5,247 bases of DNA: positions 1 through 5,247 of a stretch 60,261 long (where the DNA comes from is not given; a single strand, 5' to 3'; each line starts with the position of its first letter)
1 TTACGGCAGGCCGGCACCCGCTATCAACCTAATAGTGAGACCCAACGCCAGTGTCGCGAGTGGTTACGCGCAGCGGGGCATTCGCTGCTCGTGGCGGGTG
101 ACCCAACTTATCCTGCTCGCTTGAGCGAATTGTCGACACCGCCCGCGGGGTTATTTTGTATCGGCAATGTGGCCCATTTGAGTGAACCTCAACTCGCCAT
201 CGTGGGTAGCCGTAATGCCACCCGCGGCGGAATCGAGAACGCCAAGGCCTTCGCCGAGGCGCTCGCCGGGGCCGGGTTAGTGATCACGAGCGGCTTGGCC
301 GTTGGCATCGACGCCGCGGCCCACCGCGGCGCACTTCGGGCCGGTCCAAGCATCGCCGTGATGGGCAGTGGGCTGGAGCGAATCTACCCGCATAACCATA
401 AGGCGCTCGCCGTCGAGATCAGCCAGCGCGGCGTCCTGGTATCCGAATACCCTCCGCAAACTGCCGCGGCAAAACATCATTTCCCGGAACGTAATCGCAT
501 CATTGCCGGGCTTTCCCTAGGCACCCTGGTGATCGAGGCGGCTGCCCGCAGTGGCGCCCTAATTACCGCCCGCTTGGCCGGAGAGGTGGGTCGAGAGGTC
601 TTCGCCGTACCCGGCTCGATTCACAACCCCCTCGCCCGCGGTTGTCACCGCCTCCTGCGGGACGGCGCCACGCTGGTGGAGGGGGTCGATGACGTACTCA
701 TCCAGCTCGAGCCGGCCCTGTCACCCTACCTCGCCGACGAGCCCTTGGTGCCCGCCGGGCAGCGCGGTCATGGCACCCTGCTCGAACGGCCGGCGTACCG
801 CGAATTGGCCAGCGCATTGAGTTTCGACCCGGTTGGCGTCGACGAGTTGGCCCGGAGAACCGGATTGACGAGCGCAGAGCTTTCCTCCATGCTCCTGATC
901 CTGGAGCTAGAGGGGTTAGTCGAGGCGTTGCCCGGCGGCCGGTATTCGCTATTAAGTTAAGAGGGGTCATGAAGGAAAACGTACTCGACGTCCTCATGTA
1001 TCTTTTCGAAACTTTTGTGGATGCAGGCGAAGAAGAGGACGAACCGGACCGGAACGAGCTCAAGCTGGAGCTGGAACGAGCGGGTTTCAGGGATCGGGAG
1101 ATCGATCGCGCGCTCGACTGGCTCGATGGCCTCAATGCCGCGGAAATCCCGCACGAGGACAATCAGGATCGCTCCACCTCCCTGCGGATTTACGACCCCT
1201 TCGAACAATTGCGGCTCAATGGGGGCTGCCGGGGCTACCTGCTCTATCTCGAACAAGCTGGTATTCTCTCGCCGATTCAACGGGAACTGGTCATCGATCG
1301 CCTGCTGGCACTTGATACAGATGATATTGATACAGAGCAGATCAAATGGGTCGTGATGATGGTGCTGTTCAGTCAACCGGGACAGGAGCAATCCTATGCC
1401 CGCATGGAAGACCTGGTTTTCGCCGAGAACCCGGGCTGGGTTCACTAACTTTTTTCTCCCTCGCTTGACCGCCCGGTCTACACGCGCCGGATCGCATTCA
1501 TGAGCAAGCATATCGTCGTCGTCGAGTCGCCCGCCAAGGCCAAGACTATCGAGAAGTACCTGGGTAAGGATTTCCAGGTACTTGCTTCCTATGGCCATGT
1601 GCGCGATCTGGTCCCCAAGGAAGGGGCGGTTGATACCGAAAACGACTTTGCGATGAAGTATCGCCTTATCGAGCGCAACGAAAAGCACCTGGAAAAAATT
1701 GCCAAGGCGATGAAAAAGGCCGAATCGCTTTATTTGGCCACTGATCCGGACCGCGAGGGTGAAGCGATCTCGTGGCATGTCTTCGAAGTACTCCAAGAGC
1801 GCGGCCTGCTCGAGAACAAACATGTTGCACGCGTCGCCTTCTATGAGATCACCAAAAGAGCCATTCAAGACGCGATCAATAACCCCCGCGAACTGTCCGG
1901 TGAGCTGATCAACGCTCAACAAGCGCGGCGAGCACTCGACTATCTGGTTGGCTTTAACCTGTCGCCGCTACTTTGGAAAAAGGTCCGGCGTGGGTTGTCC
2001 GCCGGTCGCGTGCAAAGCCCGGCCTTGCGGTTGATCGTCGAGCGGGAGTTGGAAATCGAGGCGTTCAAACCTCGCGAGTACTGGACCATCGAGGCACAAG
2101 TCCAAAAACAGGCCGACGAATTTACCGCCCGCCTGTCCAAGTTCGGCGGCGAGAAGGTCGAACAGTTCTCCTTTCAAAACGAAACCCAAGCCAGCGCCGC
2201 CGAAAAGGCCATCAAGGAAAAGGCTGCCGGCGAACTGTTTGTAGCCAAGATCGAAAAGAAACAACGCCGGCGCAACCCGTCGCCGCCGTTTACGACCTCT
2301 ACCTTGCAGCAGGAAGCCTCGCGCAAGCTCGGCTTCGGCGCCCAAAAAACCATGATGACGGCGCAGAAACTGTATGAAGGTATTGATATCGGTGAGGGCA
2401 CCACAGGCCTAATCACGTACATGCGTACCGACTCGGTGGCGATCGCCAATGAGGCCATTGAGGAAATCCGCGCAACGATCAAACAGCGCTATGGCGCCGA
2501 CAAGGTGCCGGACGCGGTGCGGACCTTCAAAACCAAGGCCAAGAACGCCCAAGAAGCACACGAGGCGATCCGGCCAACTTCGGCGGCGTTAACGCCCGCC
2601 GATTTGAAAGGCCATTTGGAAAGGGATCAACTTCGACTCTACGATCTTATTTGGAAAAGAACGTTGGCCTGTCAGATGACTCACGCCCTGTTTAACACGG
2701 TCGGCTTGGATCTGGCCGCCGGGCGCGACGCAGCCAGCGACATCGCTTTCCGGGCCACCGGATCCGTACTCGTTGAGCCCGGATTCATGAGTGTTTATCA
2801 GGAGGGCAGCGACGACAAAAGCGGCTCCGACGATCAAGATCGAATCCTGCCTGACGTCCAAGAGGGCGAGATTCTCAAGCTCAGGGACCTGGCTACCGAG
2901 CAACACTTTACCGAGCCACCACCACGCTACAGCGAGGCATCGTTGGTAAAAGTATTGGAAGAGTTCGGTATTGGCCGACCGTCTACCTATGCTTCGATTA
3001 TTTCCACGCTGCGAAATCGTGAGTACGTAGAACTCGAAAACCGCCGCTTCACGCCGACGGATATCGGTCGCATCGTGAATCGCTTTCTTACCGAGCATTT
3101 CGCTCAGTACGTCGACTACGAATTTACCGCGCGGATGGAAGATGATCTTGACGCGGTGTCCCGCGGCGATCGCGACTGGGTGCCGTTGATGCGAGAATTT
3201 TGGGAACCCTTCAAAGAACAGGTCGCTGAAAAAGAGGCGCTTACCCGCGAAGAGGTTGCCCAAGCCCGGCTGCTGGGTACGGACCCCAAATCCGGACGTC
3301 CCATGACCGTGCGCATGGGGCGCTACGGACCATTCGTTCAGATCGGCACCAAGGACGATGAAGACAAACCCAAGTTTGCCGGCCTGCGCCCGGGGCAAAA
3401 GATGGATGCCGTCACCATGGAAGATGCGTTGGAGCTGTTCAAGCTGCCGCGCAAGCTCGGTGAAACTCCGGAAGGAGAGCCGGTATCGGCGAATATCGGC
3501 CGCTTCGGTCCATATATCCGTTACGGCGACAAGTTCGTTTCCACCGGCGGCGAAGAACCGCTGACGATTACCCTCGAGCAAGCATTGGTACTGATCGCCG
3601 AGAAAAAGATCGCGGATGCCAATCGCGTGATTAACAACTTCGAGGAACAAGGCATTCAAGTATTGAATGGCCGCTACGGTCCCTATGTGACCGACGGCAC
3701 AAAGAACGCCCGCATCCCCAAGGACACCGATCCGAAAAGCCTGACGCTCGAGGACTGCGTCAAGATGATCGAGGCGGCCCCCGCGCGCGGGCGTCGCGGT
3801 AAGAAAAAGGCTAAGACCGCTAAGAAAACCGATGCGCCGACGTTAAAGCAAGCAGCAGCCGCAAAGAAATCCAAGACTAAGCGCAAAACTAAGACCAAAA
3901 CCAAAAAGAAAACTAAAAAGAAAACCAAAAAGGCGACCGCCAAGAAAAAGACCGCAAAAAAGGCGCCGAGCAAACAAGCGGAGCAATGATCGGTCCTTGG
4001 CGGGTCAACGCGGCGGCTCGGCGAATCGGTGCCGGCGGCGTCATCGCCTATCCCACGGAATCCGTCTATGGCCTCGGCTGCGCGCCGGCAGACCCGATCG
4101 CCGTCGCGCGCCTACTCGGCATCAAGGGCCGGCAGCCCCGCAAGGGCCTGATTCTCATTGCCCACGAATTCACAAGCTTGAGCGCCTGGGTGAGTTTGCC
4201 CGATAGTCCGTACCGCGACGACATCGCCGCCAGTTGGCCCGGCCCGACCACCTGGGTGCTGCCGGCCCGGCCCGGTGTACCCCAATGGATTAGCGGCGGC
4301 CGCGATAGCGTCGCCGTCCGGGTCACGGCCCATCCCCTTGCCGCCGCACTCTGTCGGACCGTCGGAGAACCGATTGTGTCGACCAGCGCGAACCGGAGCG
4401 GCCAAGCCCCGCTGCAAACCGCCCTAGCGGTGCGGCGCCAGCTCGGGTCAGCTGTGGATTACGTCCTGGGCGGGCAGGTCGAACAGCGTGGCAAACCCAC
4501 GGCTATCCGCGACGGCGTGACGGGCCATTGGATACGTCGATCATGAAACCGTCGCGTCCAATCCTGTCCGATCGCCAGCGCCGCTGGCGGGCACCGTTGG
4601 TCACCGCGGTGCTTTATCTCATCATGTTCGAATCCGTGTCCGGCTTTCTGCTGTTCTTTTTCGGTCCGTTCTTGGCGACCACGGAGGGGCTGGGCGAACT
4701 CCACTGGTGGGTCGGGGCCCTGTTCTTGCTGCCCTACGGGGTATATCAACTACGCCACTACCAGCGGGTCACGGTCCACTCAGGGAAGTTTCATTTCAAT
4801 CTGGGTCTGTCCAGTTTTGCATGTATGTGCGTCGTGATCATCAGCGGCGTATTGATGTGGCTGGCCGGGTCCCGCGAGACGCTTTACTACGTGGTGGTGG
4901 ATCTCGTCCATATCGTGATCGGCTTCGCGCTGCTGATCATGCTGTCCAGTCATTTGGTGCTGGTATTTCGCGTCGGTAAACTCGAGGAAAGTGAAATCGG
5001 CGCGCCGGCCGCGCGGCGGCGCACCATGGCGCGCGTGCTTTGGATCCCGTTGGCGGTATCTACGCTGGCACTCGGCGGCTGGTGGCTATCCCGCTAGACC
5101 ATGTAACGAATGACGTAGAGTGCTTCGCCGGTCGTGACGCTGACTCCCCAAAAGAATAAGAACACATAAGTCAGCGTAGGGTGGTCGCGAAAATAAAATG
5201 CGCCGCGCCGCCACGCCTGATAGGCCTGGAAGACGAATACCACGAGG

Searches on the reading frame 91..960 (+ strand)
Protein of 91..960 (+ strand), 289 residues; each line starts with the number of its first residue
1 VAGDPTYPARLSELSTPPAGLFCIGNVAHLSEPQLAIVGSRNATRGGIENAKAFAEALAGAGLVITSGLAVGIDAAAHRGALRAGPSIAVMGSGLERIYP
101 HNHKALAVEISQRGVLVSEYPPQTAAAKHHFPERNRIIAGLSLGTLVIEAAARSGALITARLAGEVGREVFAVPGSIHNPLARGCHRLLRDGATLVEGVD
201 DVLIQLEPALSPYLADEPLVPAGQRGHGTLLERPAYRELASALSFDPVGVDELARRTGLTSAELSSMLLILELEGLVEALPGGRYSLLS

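Call 7: search_protein_families(library=pfam, proteins=[window:91-960:+], max_evalue=0.001)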
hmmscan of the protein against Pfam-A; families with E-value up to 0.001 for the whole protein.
window:91-960:+ (289 aa): 2 families
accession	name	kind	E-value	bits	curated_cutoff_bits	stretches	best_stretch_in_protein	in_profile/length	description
PF02481.21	DNA_processg_A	-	7.9e-73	244.6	29.6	1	3-196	13-210/212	DNA recombination-mediator protein A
PF17782.7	DprA_WH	-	5.1e-18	65.3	22.9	1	234-283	12-61/61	DprA winged helix domain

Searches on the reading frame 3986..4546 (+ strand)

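Call 85: search_protein_families(library=pfam, proteins=[window:3986-4546:+], max_evalue=0.001)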
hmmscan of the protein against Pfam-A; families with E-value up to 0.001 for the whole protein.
window:3986-4546:+ (186 aa): 1 family
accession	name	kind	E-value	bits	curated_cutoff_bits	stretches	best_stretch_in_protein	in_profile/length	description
PF01300.24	Sua5_yciO_yrdC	-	4.4e-46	157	25.1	1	14-182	3-174/178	Telomere recombination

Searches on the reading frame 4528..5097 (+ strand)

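Call 85: search_protein_families(library=pfam, proteins=[window:4528-5097:+], max_evalue=0.001)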
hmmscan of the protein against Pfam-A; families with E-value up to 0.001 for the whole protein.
window:4528-5097:+ (189 aa): 1 family
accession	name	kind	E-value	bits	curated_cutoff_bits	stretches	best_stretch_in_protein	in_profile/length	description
PF14358.11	DUF4405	-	1.2e-06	29.4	26.7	1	95-145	5-64/66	Domain of unknown function (DUF4405)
